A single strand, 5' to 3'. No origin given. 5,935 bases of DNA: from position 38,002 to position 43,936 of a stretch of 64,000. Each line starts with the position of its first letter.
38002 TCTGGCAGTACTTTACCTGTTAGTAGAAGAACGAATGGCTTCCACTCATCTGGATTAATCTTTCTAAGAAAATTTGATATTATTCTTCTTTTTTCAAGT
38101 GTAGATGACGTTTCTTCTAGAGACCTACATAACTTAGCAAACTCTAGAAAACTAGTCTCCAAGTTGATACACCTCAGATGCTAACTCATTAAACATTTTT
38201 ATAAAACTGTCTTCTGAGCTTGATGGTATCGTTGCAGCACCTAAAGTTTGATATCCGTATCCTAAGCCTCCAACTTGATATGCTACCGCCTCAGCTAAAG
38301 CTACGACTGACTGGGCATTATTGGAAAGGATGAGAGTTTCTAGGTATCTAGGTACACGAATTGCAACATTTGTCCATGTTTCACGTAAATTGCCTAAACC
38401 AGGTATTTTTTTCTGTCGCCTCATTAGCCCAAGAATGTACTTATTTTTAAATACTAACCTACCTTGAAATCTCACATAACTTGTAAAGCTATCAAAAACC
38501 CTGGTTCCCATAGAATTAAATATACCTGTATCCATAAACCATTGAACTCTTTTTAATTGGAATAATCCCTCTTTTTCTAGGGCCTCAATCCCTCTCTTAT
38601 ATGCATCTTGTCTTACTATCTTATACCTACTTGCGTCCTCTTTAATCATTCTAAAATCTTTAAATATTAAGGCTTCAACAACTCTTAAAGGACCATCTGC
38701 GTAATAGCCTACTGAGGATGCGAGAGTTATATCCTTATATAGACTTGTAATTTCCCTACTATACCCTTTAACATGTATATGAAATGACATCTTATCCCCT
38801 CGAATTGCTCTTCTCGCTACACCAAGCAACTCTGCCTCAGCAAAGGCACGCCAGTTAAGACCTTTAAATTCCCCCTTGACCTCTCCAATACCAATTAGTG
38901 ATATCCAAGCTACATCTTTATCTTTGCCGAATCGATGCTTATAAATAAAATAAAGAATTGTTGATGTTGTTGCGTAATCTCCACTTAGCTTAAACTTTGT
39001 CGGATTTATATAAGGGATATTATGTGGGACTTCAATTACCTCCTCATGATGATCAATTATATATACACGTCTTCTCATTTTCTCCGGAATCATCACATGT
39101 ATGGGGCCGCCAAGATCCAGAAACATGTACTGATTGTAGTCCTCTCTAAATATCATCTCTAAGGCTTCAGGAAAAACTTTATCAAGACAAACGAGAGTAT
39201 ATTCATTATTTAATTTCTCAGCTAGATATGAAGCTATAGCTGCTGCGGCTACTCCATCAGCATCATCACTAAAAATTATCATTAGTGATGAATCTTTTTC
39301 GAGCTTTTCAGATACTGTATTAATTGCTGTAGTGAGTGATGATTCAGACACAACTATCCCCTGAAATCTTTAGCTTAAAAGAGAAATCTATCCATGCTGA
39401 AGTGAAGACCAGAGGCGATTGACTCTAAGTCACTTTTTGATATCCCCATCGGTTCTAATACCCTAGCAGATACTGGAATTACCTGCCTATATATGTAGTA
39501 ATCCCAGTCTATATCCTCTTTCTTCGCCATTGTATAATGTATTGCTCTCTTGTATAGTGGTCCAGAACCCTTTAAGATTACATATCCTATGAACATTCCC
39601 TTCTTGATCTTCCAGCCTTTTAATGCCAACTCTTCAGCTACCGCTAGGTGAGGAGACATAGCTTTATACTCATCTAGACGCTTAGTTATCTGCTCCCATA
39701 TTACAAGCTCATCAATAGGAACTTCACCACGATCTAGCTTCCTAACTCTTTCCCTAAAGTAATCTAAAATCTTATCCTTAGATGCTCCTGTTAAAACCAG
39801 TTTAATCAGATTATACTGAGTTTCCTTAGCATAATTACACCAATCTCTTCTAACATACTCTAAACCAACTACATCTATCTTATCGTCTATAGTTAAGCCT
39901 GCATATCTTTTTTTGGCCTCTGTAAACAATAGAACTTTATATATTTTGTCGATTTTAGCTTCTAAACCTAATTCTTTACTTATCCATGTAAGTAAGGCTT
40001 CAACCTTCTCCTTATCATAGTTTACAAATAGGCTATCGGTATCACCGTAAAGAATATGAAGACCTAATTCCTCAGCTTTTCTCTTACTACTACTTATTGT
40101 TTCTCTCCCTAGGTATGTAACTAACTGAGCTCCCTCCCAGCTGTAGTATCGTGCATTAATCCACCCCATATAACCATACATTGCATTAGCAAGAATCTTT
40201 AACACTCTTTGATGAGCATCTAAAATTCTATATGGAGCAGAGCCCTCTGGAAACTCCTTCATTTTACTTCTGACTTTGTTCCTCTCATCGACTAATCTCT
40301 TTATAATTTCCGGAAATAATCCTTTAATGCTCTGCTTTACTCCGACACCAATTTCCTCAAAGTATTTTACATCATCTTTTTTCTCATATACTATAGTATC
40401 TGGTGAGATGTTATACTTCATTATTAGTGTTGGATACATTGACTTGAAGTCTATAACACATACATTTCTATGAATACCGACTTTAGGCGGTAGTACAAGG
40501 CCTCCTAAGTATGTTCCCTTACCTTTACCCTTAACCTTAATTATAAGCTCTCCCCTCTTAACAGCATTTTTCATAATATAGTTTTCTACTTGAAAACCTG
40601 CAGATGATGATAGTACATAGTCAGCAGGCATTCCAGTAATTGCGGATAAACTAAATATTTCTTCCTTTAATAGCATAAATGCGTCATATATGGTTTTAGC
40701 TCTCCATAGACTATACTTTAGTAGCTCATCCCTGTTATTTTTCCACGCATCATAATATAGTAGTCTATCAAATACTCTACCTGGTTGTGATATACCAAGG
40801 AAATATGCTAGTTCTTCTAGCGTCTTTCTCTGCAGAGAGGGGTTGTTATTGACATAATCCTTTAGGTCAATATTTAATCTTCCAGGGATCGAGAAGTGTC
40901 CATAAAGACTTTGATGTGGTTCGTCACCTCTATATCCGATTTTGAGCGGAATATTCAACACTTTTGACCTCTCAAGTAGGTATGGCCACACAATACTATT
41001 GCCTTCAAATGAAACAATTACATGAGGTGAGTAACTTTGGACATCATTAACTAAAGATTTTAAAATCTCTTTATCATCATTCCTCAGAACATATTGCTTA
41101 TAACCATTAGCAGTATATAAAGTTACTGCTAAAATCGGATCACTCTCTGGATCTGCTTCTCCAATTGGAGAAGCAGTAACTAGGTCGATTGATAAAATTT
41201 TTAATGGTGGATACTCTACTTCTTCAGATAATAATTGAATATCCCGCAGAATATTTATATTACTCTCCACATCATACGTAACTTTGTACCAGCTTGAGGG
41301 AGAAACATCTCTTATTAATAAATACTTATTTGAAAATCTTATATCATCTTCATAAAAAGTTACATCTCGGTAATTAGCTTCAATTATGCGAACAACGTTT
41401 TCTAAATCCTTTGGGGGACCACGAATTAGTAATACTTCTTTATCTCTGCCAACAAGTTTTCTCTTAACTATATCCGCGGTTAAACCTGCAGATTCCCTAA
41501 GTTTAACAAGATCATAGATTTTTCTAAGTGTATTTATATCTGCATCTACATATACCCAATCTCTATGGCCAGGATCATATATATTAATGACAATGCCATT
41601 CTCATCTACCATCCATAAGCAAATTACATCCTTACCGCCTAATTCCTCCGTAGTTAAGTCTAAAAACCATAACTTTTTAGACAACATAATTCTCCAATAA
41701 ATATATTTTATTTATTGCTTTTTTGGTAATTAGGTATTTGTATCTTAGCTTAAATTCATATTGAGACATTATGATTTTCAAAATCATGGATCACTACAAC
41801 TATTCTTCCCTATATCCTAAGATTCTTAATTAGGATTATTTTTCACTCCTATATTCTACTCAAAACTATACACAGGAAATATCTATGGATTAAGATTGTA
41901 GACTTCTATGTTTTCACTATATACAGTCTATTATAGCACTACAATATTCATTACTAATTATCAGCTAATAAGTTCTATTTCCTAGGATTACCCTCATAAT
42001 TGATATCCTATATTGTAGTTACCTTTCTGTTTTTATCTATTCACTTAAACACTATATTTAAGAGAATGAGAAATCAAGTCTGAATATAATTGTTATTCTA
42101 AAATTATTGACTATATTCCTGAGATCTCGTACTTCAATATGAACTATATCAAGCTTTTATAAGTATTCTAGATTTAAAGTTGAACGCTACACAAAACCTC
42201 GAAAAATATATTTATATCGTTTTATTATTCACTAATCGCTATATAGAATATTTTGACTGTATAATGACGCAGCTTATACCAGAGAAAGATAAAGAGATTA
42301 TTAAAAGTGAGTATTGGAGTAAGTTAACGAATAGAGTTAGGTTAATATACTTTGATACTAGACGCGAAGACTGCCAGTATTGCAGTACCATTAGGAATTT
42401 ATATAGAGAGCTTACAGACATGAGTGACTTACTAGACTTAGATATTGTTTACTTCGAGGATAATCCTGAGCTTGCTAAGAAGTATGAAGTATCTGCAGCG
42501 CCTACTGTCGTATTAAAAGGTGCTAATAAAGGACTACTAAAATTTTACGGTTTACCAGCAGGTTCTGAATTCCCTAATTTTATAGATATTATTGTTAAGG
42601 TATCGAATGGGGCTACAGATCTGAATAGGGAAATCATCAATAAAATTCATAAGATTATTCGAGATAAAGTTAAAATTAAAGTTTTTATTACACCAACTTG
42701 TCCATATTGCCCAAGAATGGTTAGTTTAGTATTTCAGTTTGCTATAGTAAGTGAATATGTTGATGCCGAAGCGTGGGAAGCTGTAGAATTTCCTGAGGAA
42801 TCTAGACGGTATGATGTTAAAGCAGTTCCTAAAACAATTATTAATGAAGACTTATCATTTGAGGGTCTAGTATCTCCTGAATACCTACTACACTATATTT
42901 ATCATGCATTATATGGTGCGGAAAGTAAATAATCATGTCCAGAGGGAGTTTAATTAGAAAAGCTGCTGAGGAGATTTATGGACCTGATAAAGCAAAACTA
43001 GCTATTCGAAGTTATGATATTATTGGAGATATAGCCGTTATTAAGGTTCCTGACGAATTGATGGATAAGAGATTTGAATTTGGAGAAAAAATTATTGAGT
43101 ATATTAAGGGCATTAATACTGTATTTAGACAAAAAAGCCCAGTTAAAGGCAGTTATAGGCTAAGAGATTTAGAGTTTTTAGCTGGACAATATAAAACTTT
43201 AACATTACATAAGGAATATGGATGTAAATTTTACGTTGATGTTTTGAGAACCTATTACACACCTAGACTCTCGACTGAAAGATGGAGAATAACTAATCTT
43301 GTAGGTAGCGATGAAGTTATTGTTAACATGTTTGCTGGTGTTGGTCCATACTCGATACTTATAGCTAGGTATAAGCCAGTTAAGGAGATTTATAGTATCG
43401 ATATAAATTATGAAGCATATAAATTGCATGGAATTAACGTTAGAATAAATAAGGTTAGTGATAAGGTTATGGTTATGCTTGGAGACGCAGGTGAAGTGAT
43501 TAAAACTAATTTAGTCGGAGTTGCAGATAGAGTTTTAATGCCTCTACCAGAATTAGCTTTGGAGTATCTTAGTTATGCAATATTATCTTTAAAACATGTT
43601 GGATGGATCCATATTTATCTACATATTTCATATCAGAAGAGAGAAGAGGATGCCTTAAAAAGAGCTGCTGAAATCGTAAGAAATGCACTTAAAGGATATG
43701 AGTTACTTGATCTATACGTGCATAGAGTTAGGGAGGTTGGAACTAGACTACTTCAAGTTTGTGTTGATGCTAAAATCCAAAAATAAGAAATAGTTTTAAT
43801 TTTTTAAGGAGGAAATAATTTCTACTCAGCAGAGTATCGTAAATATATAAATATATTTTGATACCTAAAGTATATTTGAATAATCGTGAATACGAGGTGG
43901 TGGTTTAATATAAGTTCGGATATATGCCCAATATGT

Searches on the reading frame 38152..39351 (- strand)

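Call 49: search_protein_families(library=pfam, proteins=[window:38152-39351:-], max_evalue=0.00001)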
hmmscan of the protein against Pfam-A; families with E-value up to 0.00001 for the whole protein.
window:38152-39351:- (399 aa): 1 family
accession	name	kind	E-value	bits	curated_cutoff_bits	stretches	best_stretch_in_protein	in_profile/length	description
PF01368.27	DHH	-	9.3e-06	26.4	28.1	0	28-155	7-125/125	DHH family, N-terminal domain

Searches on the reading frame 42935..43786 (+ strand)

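Call 73: search_protein_families(library=pfam, proteins=[window:42935-43786:+], max_evalue=0.0001)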
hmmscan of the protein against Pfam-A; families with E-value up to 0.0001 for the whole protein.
window:42935-43786:+ (283 aa): 3 families
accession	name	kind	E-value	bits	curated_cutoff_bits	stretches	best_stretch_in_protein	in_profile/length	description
PF02475.24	TRM5-TYW2_MTfase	-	1.1e-41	143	28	1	90-247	1-155/164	TRM5/TYW2 methyltransferase domain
PF25133.1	TYW2_N_2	-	2.2e-15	57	27.7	1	12-85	6-77/79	TYW2 N-terminal domain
PF09445.16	Methyltransf_15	-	5.8e-07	29.7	22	1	127-220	2-96/165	RNA cap guanine-N2 methyltransferase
